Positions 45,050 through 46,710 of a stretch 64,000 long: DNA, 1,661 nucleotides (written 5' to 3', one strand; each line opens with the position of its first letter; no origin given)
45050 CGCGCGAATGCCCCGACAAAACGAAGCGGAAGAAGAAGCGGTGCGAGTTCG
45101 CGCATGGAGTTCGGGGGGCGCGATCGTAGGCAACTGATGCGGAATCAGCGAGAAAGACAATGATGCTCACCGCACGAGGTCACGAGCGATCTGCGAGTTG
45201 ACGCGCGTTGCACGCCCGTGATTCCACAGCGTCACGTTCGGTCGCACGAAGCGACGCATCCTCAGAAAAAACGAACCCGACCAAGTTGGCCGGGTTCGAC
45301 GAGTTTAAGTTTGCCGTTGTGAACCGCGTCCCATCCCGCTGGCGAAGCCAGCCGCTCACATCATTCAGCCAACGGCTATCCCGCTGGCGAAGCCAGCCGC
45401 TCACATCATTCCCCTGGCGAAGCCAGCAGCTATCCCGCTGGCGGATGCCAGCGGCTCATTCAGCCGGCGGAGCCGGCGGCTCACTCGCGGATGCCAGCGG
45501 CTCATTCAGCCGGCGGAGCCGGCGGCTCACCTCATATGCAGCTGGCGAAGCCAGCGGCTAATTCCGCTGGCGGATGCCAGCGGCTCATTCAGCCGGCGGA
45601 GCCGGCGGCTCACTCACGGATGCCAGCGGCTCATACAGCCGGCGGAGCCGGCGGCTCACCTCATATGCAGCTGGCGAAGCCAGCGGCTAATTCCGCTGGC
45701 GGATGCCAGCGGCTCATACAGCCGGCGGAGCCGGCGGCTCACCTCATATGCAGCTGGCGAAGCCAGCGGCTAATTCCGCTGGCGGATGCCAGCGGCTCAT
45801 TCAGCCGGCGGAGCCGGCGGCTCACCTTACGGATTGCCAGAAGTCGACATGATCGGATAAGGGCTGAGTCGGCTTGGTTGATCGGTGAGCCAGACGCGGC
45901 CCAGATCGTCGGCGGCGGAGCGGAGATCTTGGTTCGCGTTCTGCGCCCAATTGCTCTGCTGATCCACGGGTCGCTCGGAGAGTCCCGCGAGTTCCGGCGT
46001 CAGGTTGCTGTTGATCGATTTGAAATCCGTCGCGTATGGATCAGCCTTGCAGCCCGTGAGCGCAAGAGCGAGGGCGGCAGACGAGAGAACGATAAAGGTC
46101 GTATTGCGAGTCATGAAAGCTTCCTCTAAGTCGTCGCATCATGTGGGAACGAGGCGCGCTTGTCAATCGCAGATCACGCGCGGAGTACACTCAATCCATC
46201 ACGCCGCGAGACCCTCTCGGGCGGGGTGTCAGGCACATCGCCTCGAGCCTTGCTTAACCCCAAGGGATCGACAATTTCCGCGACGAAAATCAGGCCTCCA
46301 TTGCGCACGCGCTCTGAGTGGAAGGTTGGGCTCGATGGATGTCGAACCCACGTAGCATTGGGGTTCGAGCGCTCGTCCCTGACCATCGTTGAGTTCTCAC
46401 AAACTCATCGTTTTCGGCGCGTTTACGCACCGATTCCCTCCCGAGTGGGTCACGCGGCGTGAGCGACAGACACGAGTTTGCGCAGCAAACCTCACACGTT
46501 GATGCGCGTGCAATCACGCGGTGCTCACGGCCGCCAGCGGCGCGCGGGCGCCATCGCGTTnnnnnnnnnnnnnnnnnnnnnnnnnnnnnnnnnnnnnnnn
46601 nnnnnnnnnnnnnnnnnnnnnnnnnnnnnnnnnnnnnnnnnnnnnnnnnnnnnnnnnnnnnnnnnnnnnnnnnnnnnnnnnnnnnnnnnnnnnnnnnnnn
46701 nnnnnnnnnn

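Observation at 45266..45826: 500-bp array of about 18 GC-rich mini-hairpins in 83-bp higher-order repeats, between a lipoprotein stop codon and a strong terminator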

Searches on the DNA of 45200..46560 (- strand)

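Call 31: search_rna_families(source=window, start=45200, end=46200, threshold=evalue, max_evalue=10)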
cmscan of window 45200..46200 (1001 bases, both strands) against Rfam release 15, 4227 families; matches with E-value up to 10: 23.
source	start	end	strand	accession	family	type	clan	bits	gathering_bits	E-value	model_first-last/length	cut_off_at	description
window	45466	45575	+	RF02932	Betaproteobacteria-1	Gene; sRNA;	-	28.2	49.4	0.0036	1-120/120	no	Betaproteobacteria-1 RNA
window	45595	45704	+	RF02932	Betaproteobacteria-1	Gene; sRNA;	-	27.5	49.4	0.0051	1-120/120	no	Betaproteobacteria-1 RNA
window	45265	45360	-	RF01772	rnk_pseudo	Cis-reg; leader;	-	27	55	0.032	1-108/108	no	Pseudomonas rnk leader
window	45695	45802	-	RF01721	Pseudomon-groES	Cis-reg;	-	23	50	0.11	1-111/111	no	Pseudomon-groES RNA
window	45719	45787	+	RF02932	Betaproteobacteria-1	Gene; sRNA;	-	20.5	49.4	0.19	1-120/120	no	Betaproteobacteria-1 RNA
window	45437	45564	-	RF01721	Pseudomon-groES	Cis-reg;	-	20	50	0.46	1-111/111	no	Pseudomon-groES RNA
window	45638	45738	+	RF00926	MIR1151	Gene; miRNA;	-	18.5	90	7.8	1-110/110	no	MIR1151 microRNA precursor family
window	45509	45609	+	RF00926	MIR1151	Gene; miRNA;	-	18.5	90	7.9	1-110/110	no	MIR1151 microRNA precursor family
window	45436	45468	-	RF01677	P35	Gene; sRNA;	-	18.3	70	5.9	1-62/62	no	Pseudomonas sRNA P35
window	45565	45597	-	RF01677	P35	Gene; sRNA;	-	18.3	70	5.9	1-62/62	no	Pseudomonas sRNA P35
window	45777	45809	-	RF01677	P35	Gene; sRNA;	-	18.3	70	5.9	1-62/62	no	Pseudomonas sRNA P35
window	45432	45577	+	RF02870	ncS035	Gene; sRNA;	-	15.9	79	0.48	1-168/168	no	Burkholderia sRNA 35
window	45681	45763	+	RF03052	RAGATH-28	Gene; sRNA;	-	15.4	45.3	5.2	1-85/85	no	RAGATH-28 RNA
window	45365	45476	-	RF02404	P33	Gene; sRNA;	-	14.9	45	3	1-160/160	no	Pseudomonas sRNA P33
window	45540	45672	+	RF01528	CC3513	Gene; sRNA;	-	14.3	40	7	1-176/176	no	caulobacter sRNA CC3513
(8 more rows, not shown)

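Call 54: search_with_rna_model(model_id=R1, sources=[L001, L003, L005, L006, L008, L135, L140, L141, L142, L143, L144, L145, L146, L147, L148, L149, L150, L151, L152, L153, L154, L155, L156, L157, L158, L159, L160, L161, L162, L163, L164, L165, L166, L130], max_evalue=1)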
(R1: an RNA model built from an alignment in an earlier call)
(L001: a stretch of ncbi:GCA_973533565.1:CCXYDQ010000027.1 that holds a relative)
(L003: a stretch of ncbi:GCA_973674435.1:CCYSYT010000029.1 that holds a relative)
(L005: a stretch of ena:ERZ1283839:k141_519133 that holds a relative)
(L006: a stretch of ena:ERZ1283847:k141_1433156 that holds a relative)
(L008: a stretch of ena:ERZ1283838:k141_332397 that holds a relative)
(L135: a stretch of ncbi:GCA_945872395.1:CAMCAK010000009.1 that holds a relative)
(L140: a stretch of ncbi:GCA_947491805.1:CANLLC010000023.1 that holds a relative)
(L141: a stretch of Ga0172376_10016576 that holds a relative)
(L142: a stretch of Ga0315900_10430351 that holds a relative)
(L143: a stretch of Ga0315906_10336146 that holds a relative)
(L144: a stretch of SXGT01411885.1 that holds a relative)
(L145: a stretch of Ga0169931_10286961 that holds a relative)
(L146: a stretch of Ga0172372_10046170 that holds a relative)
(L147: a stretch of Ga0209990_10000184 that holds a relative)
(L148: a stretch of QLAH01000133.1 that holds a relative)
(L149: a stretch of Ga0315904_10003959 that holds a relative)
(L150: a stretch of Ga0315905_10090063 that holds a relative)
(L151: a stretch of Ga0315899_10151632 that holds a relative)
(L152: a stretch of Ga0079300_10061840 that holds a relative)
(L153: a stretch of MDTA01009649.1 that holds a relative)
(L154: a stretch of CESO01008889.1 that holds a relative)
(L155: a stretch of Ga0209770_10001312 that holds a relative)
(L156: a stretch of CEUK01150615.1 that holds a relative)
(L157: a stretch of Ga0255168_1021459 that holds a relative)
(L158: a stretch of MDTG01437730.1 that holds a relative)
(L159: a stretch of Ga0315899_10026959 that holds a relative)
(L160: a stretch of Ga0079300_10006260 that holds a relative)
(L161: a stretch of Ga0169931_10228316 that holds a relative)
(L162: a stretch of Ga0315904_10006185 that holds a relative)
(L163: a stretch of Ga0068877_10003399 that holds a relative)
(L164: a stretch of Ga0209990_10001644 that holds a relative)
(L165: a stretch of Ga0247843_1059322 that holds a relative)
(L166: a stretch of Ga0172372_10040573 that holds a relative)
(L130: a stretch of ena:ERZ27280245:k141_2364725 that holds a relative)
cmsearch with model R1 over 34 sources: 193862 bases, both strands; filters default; matches with E-value up to 1: 68.
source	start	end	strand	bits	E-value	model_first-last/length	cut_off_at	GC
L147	5386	5422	+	62.4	8e-13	1-37/37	no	0.76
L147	4527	4563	-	61.9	1e-12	1-37/37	no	0.76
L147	5288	5324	+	61.9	1.1e-12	1-37/37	no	0.7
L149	5730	5766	-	61.9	1.1e-12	1-37/37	no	0.7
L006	6359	6395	+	61.3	1.4e-12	1-37/37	no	0.7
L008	1865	1901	+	61.3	1.4e-12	1-37/37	no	0.7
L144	411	447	+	60.8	1.9e-12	1-37/37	no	0.68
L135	4414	4450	+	60.2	2.7e-12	1-37/37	no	0.68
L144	455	491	+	59.6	3.8e-12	1-37/37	no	0.73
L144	347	383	+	59.3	4.4e-12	1-37/37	no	0.62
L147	5449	5485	+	59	5.2e-12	1-37/37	no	0.7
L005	6359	6395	+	59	5.3e-12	1-37/37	no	0.68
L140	2840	2876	+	58.5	6.9e-12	1-37/37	no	0.73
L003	6314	6350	+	57.5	1.2e-11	1-37/37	no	0.7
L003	6408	6444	+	55.7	3.3e-11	1-37/37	no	0.62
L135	4484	4520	+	55.7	3.3e-11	1-37/37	no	0.78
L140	2910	2946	+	55.7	3.3e-11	1-37/37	no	0.78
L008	1794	1830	+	55.3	4.3e-11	1-37/37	no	0.73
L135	4561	4597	+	54.9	5.2e-11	1-37/37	no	0.73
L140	2987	3023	+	54.9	5.2e-11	1-37/37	no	0.73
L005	6288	6324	+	54.4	6.8e-11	1-37/37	no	0.73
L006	6288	6324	+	54.4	6.8e-11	1-37/37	no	0.73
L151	550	580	-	43.7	2.8e-08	7-37/37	no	0.81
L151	748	778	-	43.7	2.8e-08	7-37/37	no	0.81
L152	728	758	-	43.7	2.8e-08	7-37/37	no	0.81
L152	641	675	-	43.5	3.1e-08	1-37/37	no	0.74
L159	682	715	-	41.7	8.8e-08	1-37/37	no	0.76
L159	568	598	-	40.5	1.7e-07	7-37/37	no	0.81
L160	41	68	-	36.6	1.5e-06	9-36/37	no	0.75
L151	835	865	-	36.2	1.9e-06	7-37/37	no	0.77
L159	931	961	-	36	2.1e-06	7-37/37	no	0.77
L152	283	320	-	34.6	4.5e-06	1-37/37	no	0.74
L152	370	400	-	33.8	7.5e-06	7-37/37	no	0.84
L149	5293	5362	+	32.1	1.9e-05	1-37/37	no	0.63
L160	454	484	-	32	2e-05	7-37/37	no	0.77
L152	591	633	+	31.7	2.4e-05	1-37/37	no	0.65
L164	1890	1927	+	31.6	2.5e-05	1-37/37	no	0.76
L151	500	542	+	31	3.4e-05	1-37/37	no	0.6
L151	637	667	-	31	3.5e-05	7-37/37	no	0.77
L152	319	362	+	30.9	3.7e-05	1-37/37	no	0.61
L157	768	811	+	30.7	4.1e-05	1-37/37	no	0.55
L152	232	275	+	30.5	4.7e-05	1-37/37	no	0.64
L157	690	733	+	28.7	0.00013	1-37/37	no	0.57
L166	226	260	+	27.3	0.00028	1-37/37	no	0.8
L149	5799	5835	-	27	0.00032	1-37/37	no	0.73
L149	5376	5445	+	26.1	0.00055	1-37/37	no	0.66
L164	2145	2175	-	26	0.00056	1-37/37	no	0.71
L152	677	720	+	25.7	0.00067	1-37/37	no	0.61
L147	5527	5554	+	23.8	0.002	8-37/37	no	0.75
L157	861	904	+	23.5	0.0023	1-37/37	no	0.57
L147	4621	4647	-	21.3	0.0079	1-37/37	no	0.78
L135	4618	4645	+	18.8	0.033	1-37/37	no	0.57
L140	3044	3071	+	18.8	0.033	1-37/37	no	0.57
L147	4565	4591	-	18.6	0.036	1-37/37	no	0.81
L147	5327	5352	+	18.5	0.039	7-37/37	no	0.85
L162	7372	7385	-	16.8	0.1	13-26/37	no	0.93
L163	5664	5677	-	16.8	0.1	13-26/37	no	0.93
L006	6411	6449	+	16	0.16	1-37/37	no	0.67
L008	1917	1955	+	16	0.16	1-37/37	no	0.67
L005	6411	6450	+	15.9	0.17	1-37/37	no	0.62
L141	5281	5350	+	15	0.27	1-37/37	no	0.7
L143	1197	1266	+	15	0.28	1-37/37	no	0.71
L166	202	221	+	14.8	0.31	10-29/37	no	0.9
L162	2028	2043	-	14.8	0.32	12-27/37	no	0.88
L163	320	335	-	14.8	0.32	12-27/37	no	0.88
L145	964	1000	-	14.5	0.37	1-37/37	no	0.59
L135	4422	4443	-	13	0.86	9-30/37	no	0.86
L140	2848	2869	-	13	0.86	9-30/37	no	0.86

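Call 60: build_rna_model(alignment_id=A4, structure=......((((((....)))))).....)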
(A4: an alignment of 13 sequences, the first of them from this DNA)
Model R2 built from alignment A4 (13 sequences, 27 columns); structure: as given.
model positions 26; base pairs 6; branch points 0; effective number of sequences 13; information 1.358 bits per position. Calibrated on 0.2 Mb of random sequence (short: E-values are rough).
structure used (alignment columns):
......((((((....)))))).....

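Call 61: search_with_rna_model(model_id=R2, source=window, max_evalue=5, filters=off)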
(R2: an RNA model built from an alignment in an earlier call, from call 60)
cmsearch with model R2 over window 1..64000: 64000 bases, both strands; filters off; matches with E-value up to 5: 28.
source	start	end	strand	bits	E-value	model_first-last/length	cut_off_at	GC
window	45333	45358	-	41.8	8e-09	1-26/26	no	0.69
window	45378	45403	-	41.8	8e-09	1-26/26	no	0.69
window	45561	45587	-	41.3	1.1e-08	1-26/26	no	0.67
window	45690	45716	-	41.3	1.1e-08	1-26/26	no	0.67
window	45773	45799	-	41.3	1.1e-08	1-26/26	no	0.67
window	45432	45458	-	39.8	2.8e-08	1-26/26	no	0.7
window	45504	45529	-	39.8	2.9e-08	1-26/26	no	0.73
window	45633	45658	-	37.9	9.2e-08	1-26/26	no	0.73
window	45408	45431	-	30.4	1e-05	3-26/26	no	0.62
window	45536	45560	-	28.6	3e-05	2-26/26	no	0.64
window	45665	45689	-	28.6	3e-05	2-26/26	no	0.64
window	45748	45772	-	28.6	3e-05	2-26/26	no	0.64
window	45459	45483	-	28.1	4.1e-05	1-26/26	no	0.76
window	45588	45612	-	28.1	4.1e-05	1-26/26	no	0.76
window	45800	45824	-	28.1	4.1e-05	1-26/26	no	0.76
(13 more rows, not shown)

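Call 62: search_with_rna_model(model_id=R2, sources=[L001, L003, L005, L006, L008, L135, L140, L141, L142, L143, L144, L145, L146, L147, L148, L149, L150, L151, L152, L153, L154, L155, L156, L157, L158, L159, L160, L161, L162, L163, L164, L165, L166], max_evalue=5)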
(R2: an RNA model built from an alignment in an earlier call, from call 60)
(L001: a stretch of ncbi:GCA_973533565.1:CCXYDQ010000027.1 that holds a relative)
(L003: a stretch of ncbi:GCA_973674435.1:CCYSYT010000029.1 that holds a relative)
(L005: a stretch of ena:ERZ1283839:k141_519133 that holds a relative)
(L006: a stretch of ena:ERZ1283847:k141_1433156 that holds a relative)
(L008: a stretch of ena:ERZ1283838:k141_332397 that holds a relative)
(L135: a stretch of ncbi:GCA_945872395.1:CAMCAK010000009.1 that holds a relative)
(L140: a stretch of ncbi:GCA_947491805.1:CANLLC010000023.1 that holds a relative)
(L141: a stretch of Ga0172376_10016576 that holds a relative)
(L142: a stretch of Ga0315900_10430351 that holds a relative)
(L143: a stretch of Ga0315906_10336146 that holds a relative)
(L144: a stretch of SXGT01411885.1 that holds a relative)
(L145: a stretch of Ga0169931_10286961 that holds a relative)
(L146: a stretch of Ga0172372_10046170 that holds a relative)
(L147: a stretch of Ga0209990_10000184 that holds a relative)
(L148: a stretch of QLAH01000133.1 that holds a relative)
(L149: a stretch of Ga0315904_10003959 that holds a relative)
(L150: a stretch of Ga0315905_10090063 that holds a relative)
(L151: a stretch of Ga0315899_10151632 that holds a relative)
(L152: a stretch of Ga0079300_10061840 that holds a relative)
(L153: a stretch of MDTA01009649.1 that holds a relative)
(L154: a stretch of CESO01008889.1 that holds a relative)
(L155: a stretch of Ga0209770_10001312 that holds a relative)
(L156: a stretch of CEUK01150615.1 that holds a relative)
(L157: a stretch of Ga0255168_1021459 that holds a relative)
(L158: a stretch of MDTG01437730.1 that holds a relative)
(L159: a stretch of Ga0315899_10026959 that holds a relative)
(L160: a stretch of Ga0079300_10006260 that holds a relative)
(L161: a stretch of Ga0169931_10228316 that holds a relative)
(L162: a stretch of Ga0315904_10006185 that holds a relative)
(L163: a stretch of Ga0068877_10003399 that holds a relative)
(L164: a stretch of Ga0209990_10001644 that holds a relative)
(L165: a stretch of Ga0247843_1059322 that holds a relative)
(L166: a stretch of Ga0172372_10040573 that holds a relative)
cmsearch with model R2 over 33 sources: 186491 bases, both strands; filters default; matches with E-value up to 5: 6.
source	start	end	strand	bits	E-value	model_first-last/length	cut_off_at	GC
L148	9672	9690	-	14.8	0.48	1-26/26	no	0.74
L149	9281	9313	-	12.6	1.9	1-26/26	no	0.7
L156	1943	1981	-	12.4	2.2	1-26/26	no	0.51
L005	1463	1511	+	12.3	2.4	1-26/26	no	0.76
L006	1484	1532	+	12.3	2.4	1-26/26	no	0.76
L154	2375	2387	-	11.5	3.9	8-20/26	no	0.69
